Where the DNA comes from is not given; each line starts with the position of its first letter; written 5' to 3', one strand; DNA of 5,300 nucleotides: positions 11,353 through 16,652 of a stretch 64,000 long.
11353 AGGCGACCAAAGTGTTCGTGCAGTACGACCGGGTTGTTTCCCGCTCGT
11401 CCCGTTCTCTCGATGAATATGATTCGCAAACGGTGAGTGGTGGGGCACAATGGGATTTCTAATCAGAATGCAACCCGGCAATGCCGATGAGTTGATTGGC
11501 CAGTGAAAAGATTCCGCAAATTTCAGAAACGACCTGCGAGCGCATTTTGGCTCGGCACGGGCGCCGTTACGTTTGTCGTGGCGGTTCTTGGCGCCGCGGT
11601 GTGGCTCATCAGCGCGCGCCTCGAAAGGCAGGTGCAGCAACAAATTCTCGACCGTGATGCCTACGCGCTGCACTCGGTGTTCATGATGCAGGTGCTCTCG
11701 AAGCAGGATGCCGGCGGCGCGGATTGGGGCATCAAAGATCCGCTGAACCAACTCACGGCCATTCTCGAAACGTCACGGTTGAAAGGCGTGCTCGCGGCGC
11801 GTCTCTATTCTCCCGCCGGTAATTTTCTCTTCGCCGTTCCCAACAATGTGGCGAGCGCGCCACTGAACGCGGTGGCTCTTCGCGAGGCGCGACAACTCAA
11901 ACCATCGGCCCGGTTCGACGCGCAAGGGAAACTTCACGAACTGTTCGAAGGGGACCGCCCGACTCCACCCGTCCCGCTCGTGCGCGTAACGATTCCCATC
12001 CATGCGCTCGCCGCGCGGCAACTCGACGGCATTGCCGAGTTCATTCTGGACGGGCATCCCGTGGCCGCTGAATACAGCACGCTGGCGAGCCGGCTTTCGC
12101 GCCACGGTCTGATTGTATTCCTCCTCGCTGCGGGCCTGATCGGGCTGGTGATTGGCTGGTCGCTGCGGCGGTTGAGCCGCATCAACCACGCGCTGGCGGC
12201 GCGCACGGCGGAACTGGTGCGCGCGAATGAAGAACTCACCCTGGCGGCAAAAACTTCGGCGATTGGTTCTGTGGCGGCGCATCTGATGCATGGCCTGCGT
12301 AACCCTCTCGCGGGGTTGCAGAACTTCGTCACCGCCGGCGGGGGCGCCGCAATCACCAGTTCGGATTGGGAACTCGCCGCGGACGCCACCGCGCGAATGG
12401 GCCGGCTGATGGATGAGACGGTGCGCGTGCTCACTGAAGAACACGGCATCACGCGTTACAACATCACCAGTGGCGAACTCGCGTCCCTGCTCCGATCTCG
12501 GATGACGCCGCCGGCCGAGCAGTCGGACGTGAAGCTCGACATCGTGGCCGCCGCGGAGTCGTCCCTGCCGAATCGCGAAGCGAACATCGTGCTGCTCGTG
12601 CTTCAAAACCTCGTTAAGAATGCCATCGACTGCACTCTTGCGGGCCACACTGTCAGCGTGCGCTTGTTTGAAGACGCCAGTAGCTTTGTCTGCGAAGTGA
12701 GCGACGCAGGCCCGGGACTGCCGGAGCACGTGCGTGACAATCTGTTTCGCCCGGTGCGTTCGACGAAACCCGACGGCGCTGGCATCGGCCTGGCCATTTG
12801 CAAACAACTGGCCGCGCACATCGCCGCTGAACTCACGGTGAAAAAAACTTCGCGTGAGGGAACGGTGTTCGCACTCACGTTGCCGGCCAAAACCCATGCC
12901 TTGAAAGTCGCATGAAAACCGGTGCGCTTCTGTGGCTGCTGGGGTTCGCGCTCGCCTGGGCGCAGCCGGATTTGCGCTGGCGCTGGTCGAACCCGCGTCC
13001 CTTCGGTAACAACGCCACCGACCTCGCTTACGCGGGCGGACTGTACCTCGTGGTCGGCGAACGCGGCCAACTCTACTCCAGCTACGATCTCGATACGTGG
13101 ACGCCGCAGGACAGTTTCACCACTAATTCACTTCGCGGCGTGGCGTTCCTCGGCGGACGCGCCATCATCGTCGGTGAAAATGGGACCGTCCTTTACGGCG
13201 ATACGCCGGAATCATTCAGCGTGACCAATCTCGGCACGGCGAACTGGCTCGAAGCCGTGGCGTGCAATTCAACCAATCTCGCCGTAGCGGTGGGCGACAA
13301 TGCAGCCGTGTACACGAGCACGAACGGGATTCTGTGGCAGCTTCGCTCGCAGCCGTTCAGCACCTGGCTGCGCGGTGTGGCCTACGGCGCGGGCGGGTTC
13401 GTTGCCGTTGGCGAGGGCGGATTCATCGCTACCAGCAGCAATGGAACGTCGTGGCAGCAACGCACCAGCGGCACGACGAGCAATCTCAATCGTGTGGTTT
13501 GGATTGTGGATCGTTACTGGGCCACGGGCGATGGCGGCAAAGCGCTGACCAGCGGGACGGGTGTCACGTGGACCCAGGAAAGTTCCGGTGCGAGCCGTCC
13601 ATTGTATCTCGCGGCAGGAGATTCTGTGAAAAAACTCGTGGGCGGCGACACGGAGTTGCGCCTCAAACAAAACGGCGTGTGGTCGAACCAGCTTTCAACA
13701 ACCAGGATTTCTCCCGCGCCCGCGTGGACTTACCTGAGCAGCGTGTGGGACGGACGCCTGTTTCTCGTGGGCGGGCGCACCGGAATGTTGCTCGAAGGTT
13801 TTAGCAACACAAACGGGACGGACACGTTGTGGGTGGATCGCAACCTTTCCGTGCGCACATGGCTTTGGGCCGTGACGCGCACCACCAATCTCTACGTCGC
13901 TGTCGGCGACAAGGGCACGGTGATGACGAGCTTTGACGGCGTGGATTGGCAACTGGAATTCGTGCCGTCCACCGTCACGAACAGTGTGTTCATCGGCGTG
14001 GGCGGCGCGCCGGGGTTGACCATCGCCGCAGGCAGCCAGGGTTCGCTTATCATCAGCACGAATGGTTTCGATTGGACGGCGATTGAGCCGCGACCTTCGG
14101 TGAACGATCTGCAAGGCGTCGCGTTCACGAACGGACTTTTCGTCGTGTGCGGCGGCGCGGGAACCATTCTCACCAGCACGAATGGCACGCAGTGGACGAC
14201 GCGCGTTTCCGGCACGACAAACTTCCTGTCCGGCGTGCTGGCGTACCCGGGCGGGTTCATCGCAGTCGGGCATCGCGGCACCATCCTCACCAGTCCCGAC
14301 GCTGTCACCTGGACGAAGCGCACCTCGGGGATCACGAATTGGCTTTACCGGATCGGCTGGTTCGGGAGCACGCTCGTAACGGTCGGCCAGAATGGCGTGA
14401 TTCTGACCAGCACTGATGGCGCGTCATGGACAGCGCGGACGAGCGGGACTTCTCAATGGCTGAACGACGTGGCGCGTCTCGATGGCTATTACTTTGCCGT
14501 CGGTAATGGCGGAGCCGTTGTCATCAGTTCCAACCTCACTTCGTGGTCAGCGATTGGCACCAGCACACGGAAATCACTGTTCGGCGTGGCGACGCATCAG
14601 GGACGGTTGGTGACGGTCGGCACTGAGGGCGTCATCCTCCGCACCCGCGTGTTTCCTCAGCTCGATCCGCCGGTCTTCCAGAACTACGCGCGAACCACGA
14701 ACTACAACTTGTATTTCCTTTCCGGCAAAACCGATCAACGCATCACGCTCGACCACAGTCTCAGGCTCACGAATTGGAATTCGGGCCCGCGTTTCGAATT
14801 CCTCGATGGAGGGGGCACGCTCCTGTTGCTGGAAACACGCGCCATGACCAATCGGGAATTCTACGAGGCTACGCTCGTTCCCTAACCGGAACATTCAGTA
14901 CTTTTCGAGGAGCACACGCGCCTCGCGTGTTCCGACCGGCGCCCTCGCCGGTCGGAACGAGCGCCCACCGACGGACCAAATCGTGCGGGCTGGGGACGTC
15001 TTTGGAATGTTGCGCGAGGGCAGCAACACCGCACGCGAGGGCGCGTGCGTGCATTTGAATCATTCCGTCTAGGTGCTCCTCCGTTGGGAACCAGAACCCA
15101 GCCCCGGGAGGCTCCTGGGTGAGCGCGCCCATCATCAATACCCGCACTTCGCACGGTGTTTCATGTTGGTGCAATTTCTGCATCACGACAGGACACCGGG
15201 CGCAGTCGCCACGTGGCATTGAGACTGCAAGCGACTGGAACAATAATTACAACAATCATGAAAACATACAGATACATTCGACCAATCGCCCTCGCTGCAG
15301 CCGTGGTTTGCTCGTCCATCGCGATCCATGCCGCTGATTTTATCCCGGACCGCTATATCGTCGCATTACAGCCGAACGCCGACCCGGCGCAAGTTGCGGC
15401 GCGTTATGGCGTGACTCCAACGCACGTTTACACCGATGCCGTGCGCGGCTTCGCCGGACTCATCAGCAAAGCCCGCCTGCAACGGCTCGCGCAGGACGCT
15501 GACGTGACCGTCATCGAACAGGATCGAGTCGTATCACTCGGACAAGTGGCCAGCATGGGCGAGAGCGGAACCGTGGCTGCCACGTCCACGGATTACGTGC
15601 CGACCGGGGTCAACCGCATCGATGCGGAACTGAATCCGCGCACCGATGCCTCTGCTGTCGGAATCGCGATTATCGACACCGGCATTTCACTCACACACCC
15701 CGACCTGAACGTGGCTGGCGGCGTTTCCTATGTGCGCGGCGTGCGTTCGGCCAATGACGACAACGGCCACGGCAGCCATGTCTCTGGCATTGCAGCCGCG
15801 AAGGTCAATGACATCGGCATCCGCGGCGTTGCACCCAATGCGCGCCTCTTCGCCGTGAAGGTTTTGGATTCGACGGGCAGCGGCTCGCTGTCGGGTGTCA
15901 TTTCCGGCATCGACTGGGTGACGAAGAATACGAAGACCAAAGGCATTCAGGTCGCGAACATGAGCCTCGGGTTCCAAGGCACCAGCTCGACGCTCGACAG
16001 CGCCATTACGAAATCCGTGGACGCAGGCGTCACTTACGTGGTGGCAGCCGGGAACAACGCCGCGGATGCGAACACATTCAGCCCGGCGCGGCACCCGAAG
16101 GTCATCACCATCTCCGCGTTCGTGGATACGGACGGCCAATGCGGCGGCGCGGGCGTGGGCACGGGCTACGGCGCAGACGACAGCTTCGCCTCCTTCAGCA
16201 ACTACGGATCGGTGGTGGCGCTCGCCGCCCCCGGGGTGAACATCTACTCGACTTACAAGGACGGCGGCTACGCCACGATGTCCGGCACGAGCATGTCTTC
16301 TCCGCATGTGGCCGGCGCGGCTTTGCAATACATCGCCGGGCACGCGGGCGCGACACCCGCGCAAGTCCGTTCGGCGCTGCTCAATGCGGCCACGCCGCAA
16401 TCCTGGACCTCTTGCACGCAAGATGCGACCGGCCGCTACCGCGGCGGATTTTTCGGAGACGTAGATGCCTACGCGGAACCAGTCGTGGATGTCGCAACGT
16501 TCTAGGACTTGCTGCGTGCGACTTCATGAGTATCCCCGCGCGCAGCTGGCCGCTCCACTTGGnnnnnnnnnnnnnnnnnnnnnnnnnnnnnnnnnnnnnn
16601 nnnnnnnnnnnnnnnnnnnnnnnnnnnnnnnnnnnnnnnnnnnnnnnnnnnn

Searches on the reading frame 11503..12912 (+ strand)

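Call 75: search_protein_families(library=pfam, proteins=[window:11503-12912:+], max_evalue=0.001)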
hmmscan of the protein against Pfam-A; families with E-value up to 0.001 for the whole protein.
window:11503-12912:+ (470 aa): 2 families
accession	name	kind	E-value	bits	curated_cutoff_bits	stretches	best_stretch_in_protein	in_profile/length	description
PF02518.31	HATPase_c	-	9.4e-18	65.1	26.4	1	364-463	7-110/111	Histidine kinase-, DNA gyrase B-, and HSP90-like ATPase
PF13581.12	HATPase_c_2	-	1.1e-05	25.9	27.4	1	350-455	19-122/127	Histidine kinase-like ATPase domain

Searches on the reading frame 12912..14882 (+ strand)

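Call 11: search_protein_families(library=pfam, proteins=[window:12912-14882:+], max_evalue=0.001)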
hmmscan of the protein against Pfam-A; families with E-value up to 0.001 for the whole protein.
window:12912-14882:+ (657 aa): 1 family
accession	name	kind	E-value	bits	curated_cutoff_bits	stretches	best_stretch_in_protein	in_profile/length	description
PF19755.4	DUF6242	-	8.3e-07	29.5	29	0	461-545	124-217/217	Domain of unknown function (DUF6242)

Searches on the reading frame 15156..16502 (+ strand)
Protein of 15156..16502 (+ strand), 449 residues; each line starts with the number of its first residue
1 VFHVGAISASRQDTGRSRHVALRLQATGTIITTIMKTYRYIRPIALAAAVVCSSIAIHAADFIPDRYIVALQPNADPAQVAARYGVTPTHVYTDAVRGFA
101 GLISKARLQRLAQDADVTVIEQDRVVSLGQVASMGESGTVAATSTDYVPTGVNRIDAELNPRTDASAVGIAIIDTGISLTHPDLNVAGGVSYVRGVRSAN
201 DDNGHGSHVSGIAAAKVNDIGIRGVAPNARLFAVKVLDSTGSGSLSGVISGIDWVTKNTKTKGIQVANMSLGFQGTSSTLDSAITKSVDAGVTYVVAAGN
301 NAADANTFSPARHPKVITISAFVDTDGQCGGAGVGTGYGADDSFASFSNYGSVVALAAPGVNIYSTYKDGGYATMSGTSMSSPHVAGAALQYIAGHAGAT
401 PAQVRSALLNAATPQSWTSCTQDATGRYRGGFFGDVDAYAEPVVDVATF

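Call 11: search_protein_families(library=pfam, proteins=[window:15156-16502:+], max_evalue=0.001)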
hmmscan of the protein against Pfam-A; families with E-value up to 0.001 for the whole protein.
window:15156-16502:+ (449 aa): 2 families
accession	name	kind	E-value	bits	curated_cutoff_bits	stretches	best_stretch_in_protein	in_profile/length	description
PF00082.27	Peptidase_S8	-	3.6e-46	158.2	21.8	1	167-414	3-275/288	Subtilase family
PF05922.21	Inhibitor_I9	-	2.5e-05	25.3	21.2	1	85-128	38-81/82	Peptidase inhibitor I9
